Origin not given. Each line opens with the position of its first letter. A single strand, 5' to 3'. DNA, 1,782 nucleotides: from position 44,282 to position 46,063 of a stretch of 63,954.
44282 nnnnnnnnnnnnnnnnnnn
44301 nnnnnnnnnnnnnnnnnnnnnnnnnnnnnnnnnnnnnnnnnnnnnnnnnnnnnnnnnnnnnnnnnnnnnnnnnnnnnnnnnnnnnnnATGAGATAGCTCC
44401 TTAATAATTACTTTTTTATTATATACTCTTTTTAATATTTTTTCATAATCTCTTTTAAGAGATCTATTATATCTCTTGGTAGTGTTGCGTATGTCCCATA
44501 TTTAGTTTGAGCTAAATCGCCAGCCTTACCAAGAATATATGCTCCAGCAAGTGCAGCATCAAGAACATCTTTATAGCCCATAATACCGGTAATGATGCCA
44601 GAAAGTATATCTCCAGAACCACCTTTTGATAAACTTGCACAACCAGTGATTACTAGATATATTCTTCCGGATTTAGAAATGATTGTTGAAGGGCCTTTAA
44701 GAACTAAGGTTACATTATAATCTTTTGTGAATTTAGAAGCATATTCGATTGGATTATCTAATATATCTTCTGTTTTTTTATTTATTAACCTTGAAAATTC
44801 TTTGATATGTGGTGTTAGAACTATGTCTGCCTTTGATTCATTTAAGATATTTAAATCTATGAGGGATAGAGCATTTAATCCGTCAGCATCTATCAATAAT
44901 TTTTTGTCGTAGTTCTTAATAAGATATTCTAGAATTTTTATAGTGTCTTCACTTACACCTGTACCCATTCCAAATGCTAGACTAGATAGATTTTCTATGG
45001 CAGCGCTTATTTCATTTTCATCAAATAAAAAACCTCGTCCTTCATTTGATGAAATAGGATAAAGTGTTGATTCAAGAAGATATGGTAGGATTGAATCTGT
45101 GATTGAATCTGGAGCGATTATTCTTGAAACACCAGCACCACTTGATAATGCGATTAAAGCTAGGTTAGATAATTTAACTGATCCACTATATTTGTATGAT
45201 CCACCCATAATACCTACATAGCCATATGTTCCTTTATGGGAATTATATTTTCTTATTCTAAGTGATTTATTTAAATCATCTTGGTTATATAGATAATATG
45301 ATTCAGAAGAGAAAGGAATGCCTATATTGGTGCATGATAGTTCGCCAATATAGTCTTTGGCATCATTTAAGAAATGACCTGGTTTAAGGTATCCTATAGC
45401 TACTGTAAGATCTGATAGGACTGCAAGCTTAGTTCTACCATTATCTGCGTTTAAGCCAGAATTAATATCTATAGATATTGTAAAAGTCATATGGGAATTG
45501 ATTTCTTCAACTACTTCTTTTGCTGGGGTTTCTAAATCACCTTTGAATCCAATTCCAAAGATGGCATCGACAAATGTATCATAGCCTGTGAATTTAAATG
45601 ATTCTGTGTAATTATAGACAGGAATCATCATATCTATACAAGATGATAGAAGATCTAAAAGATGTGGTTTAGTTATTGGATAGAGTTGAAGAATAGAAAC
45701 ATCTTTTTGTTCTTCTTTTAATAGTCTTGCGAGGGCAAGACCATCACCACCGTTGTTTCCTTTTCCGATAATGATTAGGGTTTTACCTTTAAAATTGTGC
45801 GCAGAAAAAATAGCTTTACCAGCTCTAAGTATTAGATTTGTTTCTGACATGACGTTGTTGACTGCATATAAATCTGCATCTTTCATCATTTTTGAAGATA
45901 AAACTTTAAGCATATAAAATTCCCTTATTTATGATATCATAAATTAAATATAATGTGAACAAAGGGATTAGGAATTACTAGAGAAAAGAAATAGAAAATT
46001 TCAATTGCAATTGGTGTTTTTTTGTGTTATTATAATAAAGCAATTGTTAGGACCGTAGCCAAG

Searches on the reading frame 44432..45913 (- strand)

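Call 18: search_protein_families(library=ncbifam, proteins=[window:44432-45913:-], max_evalue=0.00001)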
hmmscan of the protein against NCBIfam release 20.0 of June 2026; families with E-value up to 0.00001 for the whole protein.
window:44432-45913:- (493 aa): 4 families
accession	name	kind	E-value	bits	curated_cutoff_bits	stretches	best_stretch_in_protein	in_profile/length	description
NF007856.0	PRK10565.1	equivalog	1.9e-59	201.7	703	1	11-490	24-498/510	bifunctional ADP-dependent NAD(P)H-hydrate dehydratase/NAD(P)H-hydrate epimerase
TIGR00196.1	yjeF_cterm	hypoth_equivalog_domain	1.4e-55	188.6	129.85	1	214-491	8-276/277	NAD(P)H-hydrate dehydratase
TIGR00197.1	yjeF_nterm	hypoth_equivalog_domain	2.5e-37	128.5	88.6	1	5-200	4-205/206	NAD(P)H-hydrate epimerase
NF006830.1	PRK09355.1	equivalog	3.7e-08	33.1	180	1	386-490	144-251/263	hydroxyethylthiazole kinase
